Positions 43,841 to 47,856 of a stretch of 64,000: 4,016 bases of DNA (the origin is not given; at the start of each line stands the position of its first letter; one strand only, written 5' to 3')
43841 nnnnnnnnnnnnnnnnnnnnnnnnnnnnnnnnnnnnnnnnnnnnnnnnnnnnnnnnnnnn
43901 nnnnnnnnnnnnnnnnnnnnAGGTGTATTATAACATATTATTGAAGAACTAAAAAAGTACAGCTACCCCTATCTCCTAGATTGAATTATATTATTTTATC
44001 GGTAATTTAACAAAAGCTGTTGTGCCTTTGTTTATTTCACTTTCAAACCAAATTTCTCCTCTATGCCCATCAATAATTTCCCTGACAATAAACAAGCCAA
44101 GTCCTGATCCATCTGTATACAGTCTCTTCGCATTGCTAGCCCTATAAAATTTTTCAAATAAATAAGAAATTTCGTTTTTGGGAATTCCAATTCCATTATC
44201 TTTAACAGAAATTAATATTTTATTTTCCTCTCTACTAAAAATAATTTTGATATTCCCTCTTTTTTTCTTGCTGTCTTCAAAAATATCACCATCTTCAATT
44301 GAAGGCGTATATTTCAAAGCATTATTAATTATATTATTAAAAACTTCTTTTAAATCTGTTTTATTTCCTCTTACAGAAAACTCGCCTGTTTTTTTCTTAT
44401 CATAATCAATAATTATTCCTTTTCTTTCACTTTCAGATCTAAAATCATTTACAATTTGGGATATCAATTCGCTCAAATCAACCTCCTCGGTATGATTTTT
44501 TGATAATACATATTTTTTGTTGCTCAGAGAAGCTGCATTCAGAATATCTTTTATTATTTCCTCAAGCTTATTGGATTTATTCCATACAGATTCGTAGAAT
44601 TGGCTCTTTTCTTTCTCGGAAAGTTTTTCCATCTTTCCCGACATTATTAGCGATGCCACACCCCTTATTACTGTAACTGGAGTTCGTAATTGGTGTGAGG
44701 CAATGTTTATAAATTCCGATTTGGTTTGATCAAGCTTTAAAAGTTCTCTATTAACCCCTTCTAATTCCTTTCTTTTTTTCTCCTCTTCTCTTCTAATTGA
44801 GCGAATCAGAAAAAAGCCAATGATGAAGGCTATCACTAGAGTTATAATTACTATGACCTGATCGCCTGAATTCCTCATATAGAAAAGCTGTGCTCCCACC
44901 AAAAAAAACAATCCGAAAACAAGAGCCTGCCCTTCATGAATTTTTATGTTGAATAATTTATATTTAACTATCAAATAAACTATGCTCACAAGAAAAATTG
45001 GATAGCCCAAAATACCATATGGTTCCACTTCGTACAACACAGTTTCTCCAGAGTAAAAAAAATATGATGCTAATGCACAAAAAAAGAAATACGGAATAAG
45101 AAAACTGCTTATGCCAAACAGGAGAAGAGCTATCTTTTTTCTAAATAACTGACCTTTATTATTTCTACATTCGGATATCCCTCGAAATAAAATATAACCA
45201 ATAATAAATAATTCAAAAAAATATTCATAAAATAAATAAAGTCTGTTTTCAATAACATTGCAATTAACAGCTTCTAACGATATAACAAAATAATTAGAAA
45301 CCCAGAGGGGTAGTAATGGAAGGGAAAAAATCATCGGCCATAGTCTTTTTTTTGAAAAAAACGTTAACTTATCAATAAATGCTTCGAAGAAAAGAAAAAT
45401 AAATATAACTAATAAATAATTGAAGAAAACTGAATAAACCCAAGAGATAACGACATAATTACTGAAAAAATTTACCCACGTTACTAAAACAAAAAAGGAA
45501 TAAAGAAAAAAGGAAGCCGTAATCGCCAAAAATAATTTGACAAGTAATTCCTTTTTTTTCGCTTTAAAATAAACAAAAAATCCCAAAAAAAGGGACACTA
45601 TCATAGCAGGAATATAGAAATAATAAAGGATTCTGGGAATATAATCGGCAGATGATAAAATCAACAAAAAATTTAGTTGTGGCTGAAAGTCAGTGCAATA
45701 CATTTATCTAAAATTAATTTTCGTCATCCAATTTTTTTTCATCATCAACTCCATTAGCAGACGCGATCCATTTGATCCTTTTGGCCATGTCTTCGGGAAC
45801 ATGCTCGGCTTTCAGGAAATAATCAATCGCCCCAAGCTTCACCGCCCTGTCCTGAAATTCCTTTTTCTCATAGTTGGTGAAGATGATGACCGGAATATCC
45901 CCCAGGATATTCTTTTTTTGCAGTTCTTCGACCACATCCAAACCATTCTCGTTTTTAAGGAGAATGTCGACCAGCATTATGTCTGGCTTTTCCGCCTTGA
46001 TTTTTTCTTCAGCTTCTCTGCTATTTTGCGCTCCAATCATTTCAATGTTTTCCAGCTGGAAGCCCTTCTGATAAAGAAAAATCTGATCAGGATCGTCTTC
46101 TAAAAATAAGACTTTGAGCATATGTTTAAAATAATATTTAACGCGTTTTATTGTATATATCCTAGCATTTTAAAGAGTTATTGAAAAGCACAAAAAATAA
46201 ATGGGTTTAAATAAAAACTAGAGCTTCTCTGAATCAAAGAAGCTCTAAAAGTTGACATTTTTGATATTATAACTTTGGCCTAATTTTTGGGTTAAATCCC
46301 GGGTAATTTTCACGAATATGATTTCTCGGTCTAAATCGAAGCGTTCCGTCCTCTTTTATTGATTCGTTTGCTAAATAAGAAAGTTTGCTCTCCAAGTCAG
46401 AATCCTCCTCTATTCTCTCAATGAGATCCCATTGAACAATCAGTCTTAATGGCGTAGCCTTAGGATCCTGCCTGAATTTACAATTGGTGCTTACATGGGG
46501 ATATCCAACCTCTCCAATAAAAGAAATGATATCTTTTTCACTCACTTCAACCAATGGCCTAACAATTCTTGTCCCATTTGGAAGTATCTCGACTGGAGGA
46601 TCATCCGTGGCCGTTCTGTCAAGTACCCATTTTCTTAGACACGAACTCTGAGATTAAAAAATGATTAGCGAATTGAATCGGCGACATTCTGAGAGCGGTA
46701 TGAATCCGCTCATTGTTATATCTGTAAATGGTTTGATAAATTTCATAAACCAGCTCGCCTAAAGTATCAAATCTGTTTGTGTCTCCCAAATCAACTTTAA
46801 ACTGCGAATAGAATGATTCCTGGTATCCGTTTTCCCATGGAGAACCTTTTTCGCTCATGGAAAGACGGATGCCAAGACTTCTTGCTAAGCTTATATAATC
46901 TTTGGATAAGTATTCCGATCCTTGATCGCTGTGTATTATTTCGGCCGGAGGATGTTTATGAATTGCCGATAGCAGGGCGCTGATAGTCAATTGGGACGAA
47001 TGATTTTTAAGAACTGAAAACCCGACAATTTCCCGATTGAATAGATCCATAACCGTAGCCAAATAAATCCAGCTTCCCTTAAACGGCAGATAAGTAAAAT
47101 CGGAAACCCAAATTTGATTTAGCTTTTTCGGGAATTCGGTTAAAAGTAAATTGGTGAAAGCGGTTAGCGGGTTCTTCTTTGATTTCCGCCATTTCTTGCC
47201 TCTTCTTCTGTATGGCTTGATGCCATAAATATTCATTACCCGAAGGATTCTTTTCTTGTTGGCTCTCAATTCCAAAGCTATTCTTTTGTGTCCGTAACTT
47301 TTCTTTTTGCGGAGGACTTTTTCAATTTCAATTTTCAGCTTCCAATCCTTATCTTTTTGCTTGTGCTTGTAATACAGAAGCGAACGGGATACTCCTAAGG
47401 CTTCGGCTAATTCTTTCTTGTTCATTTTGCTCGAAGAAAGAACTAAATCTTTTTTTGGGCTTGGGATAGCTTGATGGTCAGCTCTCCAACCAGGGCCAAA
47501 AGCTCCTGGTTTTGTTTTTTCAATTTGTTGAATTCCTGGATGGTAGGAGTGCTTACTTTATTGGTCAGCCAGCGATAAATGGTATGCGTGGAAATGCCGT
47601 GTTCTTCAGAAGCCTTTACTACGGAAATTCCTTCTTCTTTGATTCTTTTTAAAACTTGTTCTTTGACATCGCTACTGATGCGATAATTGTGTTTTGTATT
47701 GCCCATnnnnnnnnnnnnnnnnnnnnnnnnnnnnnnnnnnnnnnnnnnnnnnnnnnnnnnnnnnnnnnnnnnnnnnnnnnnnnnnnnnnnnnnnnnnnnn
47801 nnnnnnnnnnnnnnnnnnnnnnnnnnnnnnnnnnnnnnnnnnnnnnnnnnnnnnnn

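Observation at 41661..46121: REC - 7TM histidine kinase - SET-domain methyltransferase - 7TM histidine kinase operon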

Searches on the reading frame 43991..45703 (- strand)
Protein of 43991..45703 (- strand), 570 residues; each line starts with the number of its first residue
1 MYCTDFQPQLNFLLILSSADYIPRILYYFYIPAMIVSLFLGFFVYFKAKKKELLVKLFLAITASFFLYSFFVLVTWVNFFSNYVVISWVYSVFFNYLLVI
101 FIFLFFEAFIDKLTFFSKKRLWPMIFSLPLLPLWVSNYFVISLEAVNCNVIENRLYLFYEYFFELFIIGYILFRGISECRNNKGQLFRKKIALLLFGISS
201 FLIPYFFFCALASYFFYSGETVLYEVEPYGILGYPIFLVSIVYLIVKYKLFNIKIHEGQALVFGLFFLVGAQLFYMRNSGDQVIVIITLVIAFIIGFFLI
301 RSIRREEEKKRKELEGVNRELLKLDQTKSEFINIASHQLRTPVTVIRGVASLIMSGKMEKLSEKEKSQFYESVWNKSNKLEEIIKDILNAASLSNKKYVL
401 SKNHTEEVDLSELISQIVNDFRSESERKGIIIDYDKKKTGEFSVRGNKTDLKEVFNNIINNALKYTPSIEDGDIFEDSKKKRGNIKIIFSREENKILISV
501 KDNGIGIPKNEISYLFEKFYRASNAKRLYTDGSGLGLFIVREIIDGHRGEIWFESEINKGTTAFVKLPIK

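Call 3: search_protein_families(library=pfam, proteins=[window:43991-45703:-], max_evalue=0.01)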
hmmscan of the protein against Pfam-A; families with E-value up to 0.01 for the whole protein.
window:43991-45703:- (570 aa): 3 families
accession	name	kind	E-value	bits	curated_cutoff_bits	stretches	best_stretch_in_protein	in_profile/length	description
PF02518.31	HATPase_c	-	1.4e-25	90.4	26.4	1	447-569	2-109/111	Histidine kinase-, DNA gyrase B-, and HSP90-like ATPase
PF00512.31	HisKA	-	3.5e-11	43.4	26.9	1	328-393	2-63/66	His Kinase A (phospho-acceptor) domain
PF14501.12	HATPase_c_5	-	5.8e-05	23.4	22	1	448-556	3-91/102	GHKL domain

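Call 4: search_protein_families(library=ncbifam, proteins=[window:43991-45703:-], max_evalue=0.01)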
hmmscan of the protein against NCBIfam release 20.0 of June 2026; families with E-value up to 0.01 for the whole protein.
window:43991-45703:- (570 aa): 82 families (the best 25 are shown)
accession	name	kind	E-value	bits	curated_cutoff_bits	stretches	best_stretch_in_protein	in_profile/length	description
NF046044.1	PnpS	equivalog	1.4e-50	172.4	400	1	321-568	163-390/390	two-component system histidine kinase PnpS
TIGR02966.1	phoR_proteo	equivalog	6.2e-48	163.5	334.2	1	320-562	106-328/333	phosphate regulon sensor histidine kinase PhoR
NF033092.0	HK_WalK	equivalog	4.3e-44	151.1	725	1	323-569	367-594/594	cell wall metabolism sensor histidine kinase WalK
NF041735.1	hist_kin_RppB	equivalog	2.4e-38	132.1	400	1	330-568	218-438/438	two-component system sensor histidine kinase RppB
NF033091.0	HK_VanS_ACDEFG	equivalog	5.3e-37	127.5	400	1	308-567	54-292/293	vancomycin resistance histidine kinase VanS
NF045911.1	TCSHisKinNblS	equivalog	4.7e-35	121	1000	1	317-569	378-620/621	two-component system sensor histidine kinase NblS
NF006800.0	PRK09303.1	equivalog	3e-32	112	342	1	318-569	141-377/383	histidine kinase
NF008312.0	PRK11100.1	equivalog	4.6e-32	111.5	356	1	329-569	257-474/477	two-component system sensor histidine kinase CreC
TIGR02956.1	TMAO_torS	equivalog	2.1e-31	108.9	676.5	1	325-569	461-682/967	TMAO reductase system sensor histidine kinase/response regulator TorS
NF007007.0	PRK09470.1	equivalog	4.8e-31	108.1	486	1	327-569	244-459/463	envelope stress sensor histidine kinase CpxA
NF047874.1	MASE3_PAS_HK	subfamily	6.5e-31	107.8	560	1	306-569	376-625/655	MASE3 domain-containing sensor histidine kinase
NF041947.1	LuxQ_Vibrio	equivalog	1.1e-30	106.3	1200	1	323-570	467-697/843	quorum-sensing autoinducer 2 sensor kinase/phosphatase LuxQ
NF033093.1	HK_VicK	exception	1.3e-29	103.2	680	1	325-568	206-434/448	cell wall metabolism sensor histidine kinase VicK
NF045595.1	HK_scytonemin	equivalog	6.4e-29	100.8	865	1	320-569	407-635/637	scytonemin biosynthesis sensor histidine kinase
NF012163.2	BaeS_SmeS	equivalog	1.7e-28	99.8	500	1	312-557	224-446/457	sensor histidine kinase efflux regulator BaeS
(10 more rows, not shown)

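Call 72: search_protein_families(library=padloc, proteins=[window:43991-45703:-], max_evalue=0.001)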
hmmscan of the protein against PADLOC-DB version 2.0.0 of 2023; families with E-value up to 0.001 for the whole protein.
window:43991-45703:- (570 aa): 3 families
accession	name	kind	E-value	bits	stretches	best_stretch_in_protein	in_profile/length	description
PDLC04647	PDC-M43B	-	1.8e-09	35.1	1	480-555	244-319/347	-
PDLC04650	PDC-M43B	-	3.2e-06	24.6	1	484-560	249-325/344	-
PDLC04649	PDC-M43B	-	1.5e-05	22.1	1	376-546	156-311/345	-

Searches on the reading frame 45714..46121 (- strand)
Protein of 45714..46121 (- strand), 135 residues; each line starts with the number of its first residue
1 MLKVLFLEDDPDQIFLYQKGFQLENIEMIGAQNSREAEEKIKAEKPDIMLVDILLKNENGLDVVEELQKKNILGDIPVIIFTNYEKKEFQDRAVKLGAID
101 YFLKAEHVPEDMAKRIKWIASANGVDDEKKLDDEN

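Call 3: search_protein_families(library=pfam, proteins=[window:45714-46121:-], max_evalue=0.01)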
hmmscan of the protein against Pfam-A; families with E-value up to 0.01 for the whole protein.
window:45714-46121:- (135 aa): 1 family
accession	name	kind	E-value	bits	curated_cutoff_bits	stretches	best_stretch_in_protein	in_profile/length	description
PF00072.30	Response_reg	-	6.7e-19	68.5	30.2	1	4-107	1-102/111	Response regulator receiver domain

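Call 4: search_protein_families(library=ncbifam, proteins=[window:45714-46121:-], max_evalue=0.01)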
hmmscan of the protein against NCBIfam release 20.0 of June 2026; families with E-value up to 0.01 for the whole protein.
window:45714-46121:- (135 aa): 83 families (the best 25 are shown)
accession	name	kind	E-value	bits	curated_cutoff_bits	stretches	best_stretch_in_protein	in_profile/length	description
TIGR02154.1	PhoB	equivalog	1.4e-14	54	296.2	1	3-117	4-117/226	phosphate regulon transcriptional regulator PhoB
TIGR02875.1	spore_0_A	equivalog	2.5e-12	46.6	200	1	4-122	5-124/262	sporulation transcription factor Spo0A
NF033791.1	ActR_PrrA_rreg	equivalog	2.7e-12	47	250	1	5-107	5-105/173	ActR/PrrA/RegA family redox response regulator transcription factor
NF007977.0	PRK10701.1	equivalog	9.7e-12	44.9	330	1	1-106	1-103/241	two-component system response regulator RstA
NF040534.1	resp_reg_YycF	equivalog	1.2e-11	44.3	340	1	15-113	14-109/231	response regulator YycF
NF008469.0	PRK11361.1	equivalog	7.4e-11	41.4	714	1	4-106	7-107/461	acetoacetate metabolism transcriptional regulator AtoC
NF047654.1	DiguCycDgcRLepto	equivalog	1.3e-10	40.7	500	1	3-110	4-111/295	diguanylate cyclase DgcR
NF007135.0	PRK09581.1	equivalog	2.2e-10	39.9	474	1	3-105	4-106/457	PleD family two-component system response regulator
NF007935.0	PRK10651.1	equivalog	2.3e-10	40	250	1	24-122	30-126/216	two-component system response regulator NarL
NF045944.1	ResRegRpaBCyano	equivalog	5.5e-10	39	330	1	22-120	18-112/229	response regulator transcription factor RpaB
NF038297.2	hybrid_HK_HrmK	equivalog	5.6e-10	38.5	725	1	3-104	492-593/607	hybrid histidine kinase/response regulator HrmK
NF007546.0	PRK10161.1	equivalog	9.7e-10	38.4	471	1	16-119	22-119/229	phosphate response regulator transcription factor PhoB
NF008078.0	PRK10816.1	equivalog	1.5e-09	37.7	336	1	16-115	13-112/223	two-component system response regulator PhoP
NF007969.0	PRK10693.1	equivalog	1.7e-09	37.2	329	1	3-105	9-109/337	two-component system response regulator RssB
TIGR01818.1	ntrC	equivalog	2.3e-09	36.6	558.6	1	5-123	2-114/463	nitrogen regulation protein NR(I)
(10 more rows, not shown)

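Call 72: search_protein_families(library=padloc, proteins=[window:45714-46121:-], max_evalue=0.001)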
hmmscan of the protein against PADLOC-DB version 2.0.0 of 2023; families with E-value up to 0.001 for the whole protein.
window:45714-46121:- (135 aa): 0 families

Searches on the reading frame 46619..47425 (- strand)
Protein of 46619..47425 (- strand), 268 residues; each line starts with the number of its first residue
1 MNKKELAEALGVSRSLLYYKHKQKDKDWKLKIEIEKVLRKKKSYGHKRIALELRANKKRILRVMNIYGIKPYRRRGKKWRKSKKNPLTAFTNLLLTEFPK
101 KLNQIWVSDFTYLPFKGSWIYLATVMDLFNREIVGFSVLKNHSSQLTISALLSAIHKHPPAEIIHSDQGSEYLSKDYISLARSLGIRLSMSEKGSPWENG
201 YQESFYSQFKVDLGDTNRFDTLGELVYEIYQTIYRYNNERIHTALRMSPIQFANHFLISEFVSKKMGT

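Call 3: search_protein_families(library=pfam, proteins=[window:46619-47425:-], max_evalue=0.01)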
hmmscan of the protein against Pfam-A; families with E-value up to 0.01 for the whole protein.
window:46619-47425:- (268 aa): 5 families
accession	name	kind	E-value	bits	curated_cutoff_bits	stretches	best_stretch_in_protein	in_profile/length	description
PF00665.32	rve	-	9.8e-26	90.4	32.6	1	101-196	3-102/102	Integrase core domain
PF13683.12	rve_3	-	1e-12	48.1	26.5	1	185-248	2-65/67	Integrase core domain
PF13333.12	rve_2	-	1.3e-08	35.3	22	1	203-257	1-56/56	Integrase core domain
PF13276.12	HTH_21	-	0.0055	17.4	28.1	0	30-75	6-58/60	HTH-like domain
PF02954.25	HTH_8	-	0.0066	16.6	22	0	2-21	20-39/42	Bacterial regulatory protein, Fis family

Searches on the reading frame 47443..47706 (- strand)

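Call 3: search_protein_families(library=pfam, proteins=[window:47443-47706:-], max_evalue=0.01)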
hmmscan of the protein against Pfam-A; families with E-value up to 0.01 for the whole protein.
window:47443-47706:- (87 aa): 9 families
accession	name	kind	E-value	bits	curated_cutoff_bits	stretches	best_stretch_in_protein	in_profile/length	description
PF01527.26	HTH_Tnp_1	-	9.5e-08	32.6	24.1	1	9-71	6-72/75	Transposase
PF13384.12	HTH_23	-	1.2e-06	28.6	24.6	1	13-47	5-38/50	Homeodomain-like domain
PF13542.12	HTH_Tnp_ISL3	-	5.5e-05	23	27.4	1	9-48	11-48/51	Helix-turn-helix domain of transposase family ISL3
PF01710.22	HTH_Tnp_IS630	-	6.3e-05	23.4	21.3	1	11-70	4-62/119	Transposase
PF05225.22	HTH_psq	-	0.0013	18.9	20.4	1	24-50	14-40/45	helix-turn-helix, Psq domain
PF13518.12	HTH_28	-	0.0024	18.4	25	1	15-47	2-33/52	Helix-turn-helix domain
PF13443.12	HTH_26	-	0.0037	17.9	22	1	21-62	5-46/63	Cro/C1-type HTH DNA-binding domain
PF13551.12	HTH_29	-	0.006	17.1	28.1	0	25-47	10-33/64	Winged helix-turn helix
PF10481.14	CENP-F_N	-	0.0071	16.5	37.7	1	8-85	226-303/304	Cenp-F N-terminal domain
